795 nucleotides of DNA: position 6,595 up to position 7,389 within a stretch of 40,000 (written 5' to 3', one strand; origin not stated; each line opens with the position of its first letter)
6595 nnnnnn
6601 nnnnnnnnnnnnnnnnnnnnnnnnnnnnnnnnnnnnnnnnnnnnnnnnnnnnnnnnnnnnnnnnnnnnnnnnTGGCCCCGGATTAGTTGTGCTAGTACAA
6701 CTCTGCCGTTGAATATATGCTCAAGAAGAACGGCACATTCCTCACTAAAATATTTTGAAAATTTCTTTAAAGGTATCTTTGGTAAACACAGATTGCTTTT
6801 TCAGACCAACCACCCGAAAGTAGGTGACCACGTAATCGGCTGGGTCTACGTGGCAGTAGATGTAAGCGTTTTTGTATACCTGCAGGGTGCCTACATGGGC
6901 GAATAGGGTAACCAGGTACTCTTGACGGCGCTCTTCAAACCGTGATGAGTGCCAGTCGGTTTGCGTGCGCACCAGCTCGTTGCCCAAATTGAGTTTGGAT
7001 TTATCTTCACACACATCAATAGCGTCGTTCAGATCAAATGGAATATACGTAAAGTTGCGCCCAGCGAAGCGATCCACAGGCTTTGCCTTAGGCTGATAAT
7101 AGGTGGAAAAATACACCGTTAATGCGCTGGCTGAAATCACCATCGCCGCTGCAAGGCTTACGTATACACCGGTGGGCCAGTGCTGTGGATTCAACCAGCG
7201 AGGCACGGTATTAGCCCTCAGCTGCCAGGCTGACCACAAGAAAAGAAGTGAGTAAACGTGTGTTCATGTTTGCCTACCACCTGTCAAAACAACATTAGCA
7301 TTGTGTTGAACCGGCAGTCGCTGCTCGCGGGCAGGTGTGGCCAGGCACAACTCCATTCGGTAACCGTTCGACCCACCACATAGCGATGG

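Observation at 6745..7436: Second GEMM-I riboswitch controlling an uncharacterised membrane-anchored protein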

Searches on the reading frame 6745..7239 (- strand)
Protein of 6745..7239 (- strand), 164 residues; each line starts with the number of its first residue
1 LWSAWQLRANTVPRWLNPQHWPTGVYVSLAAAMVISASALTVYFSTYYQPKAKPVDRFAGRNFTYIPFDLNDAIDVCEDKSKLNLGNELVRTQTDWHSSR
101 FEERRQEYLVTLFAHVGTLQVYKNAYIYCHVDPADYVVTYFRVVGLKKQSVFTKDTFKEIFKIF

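Call 4: search_protein_families(library=pfam, proteins=[window:6745-7239:-], max_evalue=1)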
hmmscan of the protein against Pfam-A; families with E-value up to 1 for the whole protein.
window:6745-7239:- (164 aa): 0 families

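Call 8: find_homologous_proteins(query=window:6745-7239:-, max_evalue=0.001)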
Query window:6745-7239:- (164 aa): 2 proteins with E <= 0.001 among 10 candidates.
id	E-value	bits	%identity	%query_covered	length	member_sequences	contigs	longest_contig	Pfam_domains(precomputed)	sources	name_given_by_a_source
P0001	8.7e-100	349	99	93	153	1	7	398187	-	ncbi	-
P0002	1.6e-45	173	55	88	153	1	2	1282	-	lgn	-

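Call 9: search_protein_families(library=ncbifam, proteins=[window:6745-7239:-], max_evalue=1)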
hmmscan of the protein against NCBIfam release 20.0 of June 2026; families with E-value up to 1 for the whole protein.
window:6745-7239:- (164 aa): 0 families

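Call 11: find_encoding_contigs(protein=P0001, flank=6000, max_places=7)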
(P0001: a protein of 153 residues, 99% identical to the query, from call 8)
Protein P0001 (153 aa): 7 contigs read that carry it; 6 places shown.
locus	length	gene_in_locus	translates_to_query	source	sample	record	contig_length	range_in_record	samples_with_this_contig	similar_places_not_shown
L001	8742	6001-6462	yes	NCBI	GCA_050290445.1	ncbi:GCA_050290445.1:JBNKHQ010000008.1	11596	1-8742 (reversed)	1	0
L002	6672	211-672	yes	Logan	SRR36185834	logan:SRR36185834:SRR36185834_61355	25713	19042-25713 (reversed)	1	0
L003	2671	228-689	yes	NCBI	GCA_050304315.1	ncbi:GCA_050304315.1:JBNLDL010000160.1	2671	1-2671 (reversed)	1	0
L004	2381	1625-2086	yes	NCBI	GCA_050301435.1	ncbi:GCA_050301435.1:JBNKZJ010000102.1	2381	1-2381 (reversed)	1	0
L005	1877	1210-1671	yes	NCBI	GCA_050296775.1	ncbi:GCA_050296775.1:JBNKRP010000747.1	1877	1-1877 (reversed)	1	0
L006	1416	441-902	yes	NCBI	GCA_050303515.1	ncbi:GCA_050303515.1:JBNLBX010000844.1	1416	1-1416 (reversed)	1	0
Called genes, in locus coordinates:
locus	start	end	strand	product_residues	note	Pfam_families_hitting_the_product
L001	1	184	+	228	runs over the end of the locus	PF00990:GGDEF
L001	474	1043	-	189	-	PF28549:NDPSase_N, PF00293:NUDIX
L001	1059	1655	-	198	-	PF03167:UDG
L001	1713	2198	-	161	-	PF07238:PilZ (faint)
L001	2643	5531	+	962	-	PF02347:GDC-P, PF21478:GcvP2_C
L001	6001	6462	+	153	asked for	-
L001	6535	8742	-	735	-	?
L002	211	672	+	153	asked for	-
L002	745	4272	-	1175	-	PF21623:HK_sensor_dom_bact, PF13188:PAS_8 (weak), PF00512:HisKA, PF02518:HATPase_c, PF00072:Response_reg, PF01627:Hpt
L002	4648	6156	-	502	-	PF00171:Aldedh, PF05893:LuxC (weak)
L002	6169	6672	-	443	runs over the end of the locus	PF00202:Aminotran_3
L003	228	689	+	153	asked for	-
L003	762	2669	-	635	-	?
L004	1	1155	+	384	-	?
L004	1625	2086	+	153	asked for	-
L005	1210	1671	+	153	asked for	-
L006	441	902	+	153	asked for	-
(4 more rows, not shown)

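Call 12: find_encoding_contigs(protein=P0002, flank=6000, max_places=4)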
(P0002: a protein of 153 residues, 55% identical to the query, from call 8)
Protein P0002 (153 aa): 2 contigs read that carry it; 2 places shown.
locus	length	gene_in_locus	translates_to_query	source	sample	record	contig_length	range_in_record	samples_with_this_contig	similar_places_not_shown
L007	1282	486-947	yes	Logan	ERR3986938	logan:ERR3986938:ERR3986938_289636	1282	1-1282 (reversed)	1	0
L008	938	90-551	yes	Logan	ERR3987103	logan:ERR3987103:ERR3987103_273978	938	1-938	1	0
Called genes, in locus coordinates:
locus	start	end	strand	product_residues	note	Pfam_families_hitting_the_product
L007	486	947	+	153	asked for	-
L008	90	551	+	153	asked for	-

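Call 19: predict_structure(protein=window:6745-7206:-)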
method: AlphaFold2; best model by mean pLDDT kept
length: 153 residues; sequences in the alignment: 1
mean_pLDDT: 33.9   pTM: 0.25
mean pLDDT of the five models: 33.9, 32.8, 32.8, 30.4, 28.3
residues with pLDDT >= 90: 0; 70-90: 0; 50-70: 0; < 50: 153
segments of 3 or more residues with pLDDT < 50: 1-153
pLDDT, mean of each block of 10 residues (from residue 1): 39 32 29 26 32 34 30 31 33 34 34 41 39 39 38 32
secondary structure, 60 per line:
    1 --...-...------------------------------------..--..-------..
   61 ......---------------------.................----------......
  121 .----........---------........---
elements in order: H59-66 H88-104 E115-121 E126-133 H143-150

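Call 22: search_protein_representatives(protein=window:6745-7206:-)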
Query: 153 residues. Proteins with E-value up to 0.001 (for the whole library): 104; up to 1e-10: 60; up to 1e-30: 1. The best 104 are listed.
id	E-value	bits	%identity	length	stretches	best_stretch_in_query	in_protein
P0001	6.5e-101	350.6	100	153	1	1-153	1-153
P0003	6.4e-26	107.2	43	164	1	15-150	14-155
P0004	1.7e-25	105.8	42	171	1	16-148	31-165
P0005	1.7e-24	102.5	44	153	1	19-136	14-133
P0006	1.4e-22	96.3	44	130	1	48-149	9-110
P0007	1.3e-21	93.2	48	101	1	58-150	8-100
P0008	1.3e-21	93.2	39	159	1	17-143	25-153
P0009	3.4e-21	91.9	35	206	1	17-153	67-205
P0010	1.7e-20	89.6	45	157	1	49-144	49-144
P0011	1.5e-19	86.5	39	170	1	33-142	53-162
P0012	1.3e-18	83.5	38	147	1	23-137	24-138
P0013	2.8e-18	82.4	37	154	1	20-140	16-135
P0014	7.2e-18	81.0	36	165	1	9-138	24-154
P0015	8.6e-18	80.8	35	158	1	16-139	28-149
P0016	1.9e-17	79.7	35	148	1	19-142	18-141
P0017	5.3e-17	78.2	37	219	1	23-142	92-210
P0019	3.8e-16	75.4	32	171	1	17-143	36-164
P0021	1.9e-15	73.2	33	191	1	22-144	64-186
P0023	2.6e-15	72.7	32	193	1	13-144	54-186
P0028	1.1e-14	70.7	31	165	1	9-143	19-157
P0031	2.8e-14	69.4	37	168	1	38-143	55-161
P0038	1.5e-13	67.0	37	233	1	18-143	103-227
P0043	3.2e-13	65.9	30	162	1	23-144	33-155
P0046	8.3e-13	64.6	37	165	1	19-147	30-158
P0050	2.0e-12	63.4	29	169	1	26-140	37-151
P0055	8.4e-12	61.3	36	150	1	16-132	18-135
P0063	1.5e-10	57.2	32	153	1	52-143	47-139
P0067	6.1e-10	55.3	28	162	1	32-137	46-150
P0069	1.2e-09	54.4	28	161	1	26-135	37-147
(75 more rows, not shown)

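Call 24: search_protein_families(library=pfam, alignment_id=A3, max_evalue=0.01)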
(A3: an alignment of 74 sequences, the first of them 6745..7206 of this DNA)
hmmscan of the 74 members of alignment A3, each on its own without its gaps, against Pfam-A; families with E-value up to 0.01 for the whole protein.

A. member 1, window:6745-7206:- (153 aa): 0 families

B. families by the number of members that match (of 74 scanned): 1 family
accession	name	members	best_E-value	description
PF06305.16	LapA_dom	1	0.00078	Lipopolysaccharide assembly protein A domain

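Call 30: find_related_loci(query=A5, collection=genome_contigs, flank=4000)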
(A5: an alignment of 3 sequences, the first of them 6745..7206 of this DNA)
Query A5 (153 aa) in genome_contigs; peptide patterns used: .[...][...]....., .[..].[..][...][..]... (x = any residue, [..] = any of these).
93 stretches matched a pattern; 2 encode a relative of the query (tblastn E <= 1e-3); 2 distinct loci.
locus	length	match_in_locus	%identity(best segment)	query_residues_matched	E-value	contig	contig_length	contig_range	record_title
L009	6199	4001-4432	48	9-153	7e-43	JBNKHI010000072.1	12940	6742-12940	MAG: Cellvibrionaceae bacterium isolate E1.bin.8.strict NODE_72_length_12940_cov_4.630180, whole genome shotgun sequence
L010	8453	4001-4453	40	3-149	1e-31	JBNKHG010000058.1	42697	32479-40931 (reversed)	MAG: Cellvibrionaceae bacterium isolate E1E2.bin.1.orig k141_1171431, whole genome shotgun sequence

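Call 35: find_homologous_proteins(query=A3, max_evalue=0.00001)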
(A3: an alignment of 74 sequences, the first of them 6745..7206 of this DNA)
Query A3 (74 sequences) (153 aa, profile of the alignment): 6 proteins with E <= 0.00001 among 6678 candidates.
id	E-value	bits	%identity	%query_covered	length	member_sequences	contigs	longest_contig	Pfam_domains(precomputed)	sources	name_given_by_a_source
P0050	4.0e-43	165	30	61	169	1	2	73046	-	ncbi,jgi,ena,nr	ncbi:MAG: hypothetical protein COA42_04595 [Alteromonadaceae bacterium]|nr:MAG: hypothetical protein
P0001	5.9e-43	164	100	100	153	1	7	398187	-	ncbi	-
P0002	1.2e-41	160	55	95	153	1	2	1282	-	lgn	-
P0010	3.5e-38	149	48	58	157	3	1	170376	-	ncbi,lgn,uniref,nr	ncbi:hypothetical protein KOI40_15370 [Aestuariicella sp. G3-2]|uniref:hypothetical protein n=1 Tax=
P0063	6.4e-34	135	31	58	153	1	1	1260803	-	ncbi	-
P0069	6.2e-32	128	33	55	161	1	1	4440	-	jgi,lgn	jgi:hypothetical protein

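Call 36: predict_structure(alignment_id=A3)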
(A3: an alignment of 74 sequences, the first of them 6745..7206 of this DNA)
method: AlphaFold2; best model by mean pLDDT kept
length: 153 residues; sequences in the alignment: 74
mean_pLDDT: 88.4   pTM: 0.71
mean pLDDT of the five models: 88.4, 88.3, 88.2, 88.0, 88.0
residues with pLDDT >= 90: 104; 70-90: 25; 50-70: 24; < 50: 0
segments of 3 or more residues with pLDDT < 50: none
pLDDT, mean of each block of 10 residues (from residue 1): 60 90 97 84 79 96 97 95 98 98 97 98 95 78 70 73
secondary structure, 60 per line:
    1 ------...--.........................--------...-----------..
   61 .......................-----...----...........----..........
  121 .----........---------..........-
elements in order: H12-36 H59-77 E78-83 E89-91 E96-106 E111-121 E126-133 H143-152

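Call 41: find_encoding_contigs(protein=P0010, flank=5000, max_places=2)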
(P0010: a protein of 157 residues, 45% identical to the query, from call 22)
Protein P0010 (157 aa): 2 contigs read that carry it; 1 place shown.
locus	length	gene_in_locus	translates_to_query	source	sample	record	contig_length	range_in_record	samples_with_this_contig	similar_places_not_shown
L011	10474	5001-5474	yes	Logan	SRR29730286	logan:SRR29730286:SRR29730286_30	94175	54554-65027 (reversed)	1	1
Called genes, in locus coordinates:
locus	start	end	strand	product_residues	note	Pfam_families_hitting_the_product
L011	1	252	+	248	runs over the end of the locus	PF01618:MotA_ExbB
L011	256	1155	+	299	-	PF13677:MotB_plug, PF00691:OmpA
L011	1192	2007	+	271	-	PF00142:Fer4_NifH (weak), PF01656:CbiA, PF02374:ArsA_ATPase, PF06564:CBP_BcsQ (weak), PF09140:MipZ (weak), PF10609:ParA, PF13614:AAA_31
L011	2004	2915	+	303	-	PF01584:CheW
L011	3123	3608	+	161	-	PF01584:CheW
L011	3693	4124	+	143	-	PF10975:DUF2802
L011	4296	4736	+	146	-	PF00581:Rhodanese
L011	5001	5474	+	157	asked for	-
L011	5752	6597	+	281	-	PF00158:Sigma54_activat (faint), PF07724:AAA_2, PF13401:AAA_22 (weak), PF00004:AAA, PF07728:AAA_5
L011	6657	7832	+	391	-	PF05762:VWA_CoxE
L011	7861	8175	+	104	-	-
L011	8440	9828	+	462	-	PF01554:MatE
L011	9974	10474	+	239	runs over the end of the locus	PF01479:S4 (faint), PF00849:PseudoU_synth_2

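Call 42: find_encoding_contigs(protein=P0050, flank=5000, max_places=2)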
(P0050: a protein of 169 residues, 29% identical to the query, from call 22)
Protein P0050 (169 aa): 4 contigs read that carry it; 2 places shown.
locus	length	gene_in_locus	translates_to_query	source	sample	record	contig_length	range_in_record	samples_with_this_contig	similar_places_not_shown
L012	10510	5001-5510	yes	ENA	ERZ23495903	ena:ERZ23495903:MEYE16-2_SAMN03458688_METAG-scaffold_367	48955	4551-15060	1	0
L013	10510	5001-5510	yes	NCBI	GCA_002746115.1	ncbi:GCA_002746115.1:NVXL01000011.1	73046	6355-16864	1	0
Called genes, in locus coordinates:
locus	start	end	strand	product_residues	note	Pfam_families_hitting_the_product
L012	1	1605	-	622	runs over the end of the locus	PF07559:FlgE_D2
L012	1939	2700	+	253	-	-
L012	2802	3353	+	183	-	PF01243:PNPOx_N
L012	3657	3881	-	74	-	-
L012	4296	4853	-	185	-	PF02798:GST_N (weak), PF13417:GST_N_3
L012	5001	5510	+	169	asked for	-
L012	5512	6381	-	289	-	-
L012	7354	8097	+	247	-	PF00392:GntR, PF02082:Rrf2 (weak), PF07729:FCD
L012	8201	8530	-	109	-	-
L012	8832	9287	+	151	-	PF02639:DUF188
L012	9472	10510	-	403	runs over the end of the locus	PF02661:Fic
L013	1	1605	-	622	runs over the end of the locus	PF07559:FlgE_D2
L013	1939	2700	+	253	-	-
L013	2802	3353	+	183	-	PF01243:PNPOx_N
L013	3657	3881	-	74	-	-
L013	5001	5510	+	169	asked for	-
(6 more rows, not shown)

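Call 43: find_encoding_contigs(protein=P0063, flank=5000, max_places=2)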
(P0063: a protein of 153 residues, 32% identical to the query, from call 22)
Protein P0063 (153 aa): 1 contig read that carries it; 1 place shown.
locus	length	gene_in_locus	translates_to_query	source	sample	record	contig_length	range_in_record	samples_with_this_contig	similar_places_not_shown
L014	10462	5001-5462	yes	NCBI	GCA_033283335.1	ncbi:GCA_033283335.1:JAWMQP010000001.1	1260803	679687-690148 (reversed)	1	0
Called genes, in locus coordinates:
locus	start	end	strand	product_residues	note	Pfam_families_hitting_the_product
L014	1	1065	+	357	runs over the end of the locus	PF00072:Response_reg, PF01339:CheB_methylest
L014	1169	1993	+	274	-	PF01656:CbiA, PF02374:ArsA_ATPase, PF06564:CBP_BcsQ, PF09140:MipZ (weak), PF10609:ParA, PF13614:AAA_31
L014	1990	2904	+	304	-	PF01584:CheW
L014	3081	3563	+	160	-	PF01584:CheW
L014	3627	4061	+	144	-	PF10975:DUF2802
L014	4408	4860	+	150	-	PF00581:Rhodanese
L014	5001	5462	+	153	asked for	-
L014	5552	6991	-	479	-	PF00171:Aldedh, PF05893:LuxC (weak)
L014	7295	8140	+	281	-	PF00158:Sigma54_activat (faint), PF13191:AAA_16 (faint), PF07724:AAA_2, PF13401:AAA_22 (weak), PF00004:AAA, PF07728:AAA_5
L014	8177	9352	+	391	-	PF05762:VWA_CoxE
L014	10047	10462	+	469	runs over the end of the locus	PF01554:MatE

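Call 44: find_encoding_contigs(protein=P0069, flank=5000, max_places=2)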
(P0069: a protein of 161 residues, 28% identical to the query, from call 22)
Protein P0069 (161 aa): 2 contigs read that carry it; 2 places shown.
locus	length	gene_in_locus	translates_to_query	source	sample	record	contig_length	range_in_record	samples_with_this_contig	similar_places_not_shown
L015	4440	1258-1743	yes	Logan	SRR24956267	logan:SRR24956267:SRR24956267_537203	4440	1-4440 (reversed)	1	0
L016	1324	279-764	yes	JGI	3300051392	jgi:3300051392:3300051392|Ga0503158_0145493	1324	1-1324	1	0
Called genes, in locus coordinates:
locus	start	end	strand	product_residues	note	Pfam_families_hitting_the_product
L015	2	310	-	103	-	?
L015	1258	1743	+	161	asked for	-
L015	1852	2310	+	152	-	-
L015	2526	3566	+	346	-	PF00561:Abhydrolase_1, PF12146:Hydrolase_4, PF12697:Abhydrolase_6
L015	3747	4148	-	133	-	PF13279:4HBT_2, PF03061:4HBT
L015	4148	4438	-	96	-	?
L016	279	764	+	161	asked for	-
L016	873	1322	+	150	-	?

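Call 46: fold_search(model_id=the predicted structure, library=pdb)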
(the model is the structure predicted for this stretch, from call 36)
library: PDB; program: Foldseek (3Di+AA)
matches with E <= 10: 495; with E <= 0.001: 0
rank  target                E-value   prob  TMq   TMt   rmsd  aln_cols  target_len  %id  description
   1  4ec6_A                1.4e-01  0.82  0.32  0.43  12.0       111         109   15  Ntf2-like, potential transfer protein TraM from Gram-positive conjugative plasmid pIP501 (released 2012-12-05)
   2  5tuw_D                2.0e-01  0.89  0.27  0.14   5.5        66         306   12  Crystal structure of Orange Carotenoid Protein with partial loss of 3'OH Echinenone chromophore (released 2017-06-07)
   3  6q0v_C                2.2e-01  0.60  0.28  0.23  12.5       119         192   10  Structure of DDB1-DDA1-DCAF15 complex bound to tasisulam and RBM39 (released 2019-11-13)
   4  3qk9_A                2.6e-01  0.25  0.25  0.23  16.2       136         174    7  Yeast Tim44 C-terminal domain complexed with Cymal-3 (released 2011-03-09)
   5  6q0r_C                3.0e-01  0.54  0.28  0.24  12.5       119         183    8  Structure of DDB1-DDA1-DCAF15 complex bound to E7820 and RBM39 (released 2019-11-13)
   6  3mg2_B                3.1e-01  0.82  0.27  0.14   5.5        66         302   12  Crystal structure of the orange carotenoid protein Y44S mutant from cyanobacteria synechocystis sp. PCC 6803 (released 2010-04-14)
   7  4r80_A                4.0e-01  0.92  0.34  0.62   3.2        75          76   11  Crystal Structure of a De Novo Designed Beta Sheet Protein, Cystatin Fold, Northeast Structural Genomics Consortium (N (released 2014-09-24)
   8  5wqf_F                4.2e-01  0.38  0.29  0.31   6.5        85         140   12  Structure of fungal meroterpenoid isomerase Trt14 (released 2017-07-26)
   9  2lyx_MODEL_1_A        4.4e-01  0.90  0.37  0.58   4.3        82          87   10  NMR structure of the protein NP_390345.1 from Bacilus subtilis (released 2012-10-03)
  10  4xb5                  4.4e-01  0.75  0.27  0.14   5.5        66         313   12  Structure of orange carotenoid protein binding canthaxanthin (released 2015-07-15)
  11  5kph_MODEL_1_A        4.7e-01  0.90  0.35  0.57   3.1        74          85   11  Solution NMR Structure of Denovo Beta Sheet Design Protein, Northeast Structural Genomics Consortium (NESG) Ta (released 2016-09-28)
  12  5wqf_B                5.0e-01  0.44  0.29  0.31   8.4        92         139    9  Structure of fungal meroterpenoid isomerase Trt14 (released 2017-07-26)
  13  3mg1_A                5.3e-01  0.69  0.27  0.14   5.4        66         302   12  Crystal structure of the orange carotenoid protein from cyanobacteria Synechocystis sp. PCC 6803 (released 2010-04-14)
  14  7r5v_P                5.6e-01  0.51  0.29  0.22   7.5        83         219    6  Structure of the human CCAN CENP-A alpha-satellite complex (released 2022-04-27)
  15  7ekr_B                5.9e-01  0.87  0.28  0.14   4.5        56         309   12  The crystal structure of Orange carotenoid binding protein 1 (OCP1) (released 2022-04-13)
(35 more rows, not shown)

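Call 50: find_encoding_contigs(protein=P0012, flank=3000, max_places=2)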
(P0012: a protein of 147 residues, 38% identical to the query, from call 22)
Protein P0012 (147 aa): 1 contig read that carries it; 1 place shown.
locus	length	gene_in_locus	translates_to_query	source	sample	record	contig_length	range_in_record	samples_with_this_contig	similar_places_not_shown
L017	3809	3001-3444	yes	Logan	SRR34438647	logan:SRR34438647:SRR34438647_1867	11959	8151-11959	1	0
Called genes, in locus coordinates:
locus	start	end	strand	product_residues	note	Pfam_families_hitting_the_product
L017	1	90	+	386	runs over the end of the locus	PF02771:Acyl-CoA_dh_N, PF02770:Acyl-CoA_dh_M, PF00441:Acyl-CoA_dh_1, PF08028:Acyl-CoA_dh_2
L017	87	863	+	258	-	PF00378:ECH_1, PF16113:ECH_2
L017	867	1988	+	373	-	PF00378:ECH_1, PF16113:ECH_2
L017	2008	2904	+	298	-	PF02826:2-Hacid_dh_C (weak), PF03446:NAD_binding_2, PF03807:F420_oxidored (weak), PF14833:NAD_binding_11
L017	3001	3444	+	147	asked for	-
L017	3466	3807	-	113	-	?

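Call 51: find_encoding_contigs(protein=P0019, flank=3000, max_places=2)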
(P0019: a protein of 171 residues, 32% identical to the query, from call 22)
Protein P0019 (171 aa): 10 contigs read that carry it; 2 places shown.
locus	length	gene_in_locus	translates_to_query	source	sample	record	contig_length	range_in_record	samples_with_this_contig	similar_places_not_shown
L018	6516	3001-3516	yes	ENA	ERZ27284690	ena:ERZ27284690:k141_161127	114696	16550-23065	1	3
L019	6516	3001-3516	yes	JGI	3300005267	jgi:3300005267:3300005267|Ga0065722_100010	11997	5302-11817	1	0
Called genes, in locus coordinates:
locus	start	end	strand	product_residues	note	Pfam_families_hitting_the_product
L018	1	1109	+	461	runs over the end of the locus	PF04073:tRNA_edit, PF08668:HDOD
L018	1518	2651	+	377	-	PF07690:MFS_1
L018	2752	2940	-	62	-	-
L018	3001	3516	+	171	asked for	-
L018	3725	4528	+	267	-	PF23441:SDR, PF00106:adh_short, PF08659:KR, PF13561:adh_short_C2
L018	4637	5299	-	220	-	PF18559:Exop_C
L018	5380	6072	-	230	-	PF04367:DUF502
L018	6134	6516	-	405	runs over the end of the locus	PF16036:Chalcone_3, PF13103:TonB_2, PF03544:TonB_C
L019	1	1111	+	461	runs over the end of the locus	PF04073:tRNA_edit, PF08668:HDOD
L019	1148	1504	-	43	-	-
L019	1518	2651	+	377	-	-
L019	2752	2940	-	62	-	-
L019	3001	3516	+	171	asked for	-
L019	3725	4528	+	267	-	-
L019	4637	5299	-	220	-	PF18559:Exop_C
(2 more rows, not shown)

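Call 52: find_encoding_contigs(protein=P0028, flank=3000, max_places=2)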
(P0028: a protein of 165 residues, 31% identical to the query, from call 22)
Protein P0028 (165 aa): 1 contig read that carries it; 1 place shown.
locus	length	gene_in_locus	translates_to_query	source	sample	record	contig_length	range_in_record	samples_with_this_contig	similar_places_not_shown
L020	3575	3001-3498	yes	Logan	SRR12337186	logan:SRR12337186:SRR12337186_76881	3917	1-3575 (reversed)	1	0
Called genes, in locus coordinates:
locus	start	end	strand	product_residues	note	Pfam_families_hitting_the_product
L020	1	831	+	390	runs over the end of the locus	?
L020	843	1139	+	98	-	-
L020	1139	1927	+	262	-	PF07264:EI24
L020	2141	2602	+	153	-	-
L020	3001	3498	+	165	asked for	-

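Call 53: find_encoding_contigs(protein=P0046, flank=3000, max_places=2)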
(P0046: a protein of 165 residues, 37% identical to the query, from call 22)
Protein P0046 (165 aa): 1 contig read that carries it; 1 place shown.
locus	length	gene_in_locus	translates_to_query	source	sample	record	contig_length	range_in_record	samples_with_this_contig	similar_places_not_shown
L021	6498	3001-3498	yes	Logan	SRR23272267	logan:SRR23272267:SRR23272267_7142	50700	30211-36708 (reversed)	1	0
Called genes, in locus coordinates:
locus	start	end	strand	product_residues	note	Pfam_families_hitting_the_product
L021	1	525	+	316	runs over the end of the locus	PF00135:COesterase, PF20434:BD-FAE, PF07859:Abhydrolase_3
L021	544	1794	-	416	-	PF11871:DUF3391, PF13487:HD_5, PF01966:HD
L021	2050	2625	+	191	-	PF00881:Nitroreductase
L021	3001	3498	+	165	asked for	-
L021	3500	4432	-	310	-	PF00165:HTH_AraC (weak), PF12833:HTH_18, PF01035:DNA_binding_1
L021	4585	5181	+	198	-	PF01553:Acyltransferase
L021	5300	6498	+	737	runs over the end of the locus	PF01011:PQQ, PF13360:PQQ_2, PF13570:Beta-prop_ACSF4 (faint), PF01011:PQQ, PF13360:PQQ_2 (weak), PF13442:Cytochrome_CBB3 (weak)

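Call 54: find_encoding_contigs(protein=P0055, flank=3000, max_places=2)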
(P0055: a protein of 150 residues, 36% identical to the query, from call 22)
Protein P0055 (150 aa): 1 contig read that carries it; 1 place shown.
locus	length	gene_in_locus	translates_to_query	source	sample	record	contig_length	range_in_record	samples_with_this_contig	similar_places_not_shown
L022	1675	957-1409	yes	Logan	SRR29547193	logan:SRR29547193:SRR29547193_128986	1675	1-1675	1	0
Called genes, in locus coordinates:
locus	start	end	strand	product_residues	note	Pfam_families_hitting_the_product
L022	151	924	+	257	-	-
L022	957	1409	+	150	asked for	-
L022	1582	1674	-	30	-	?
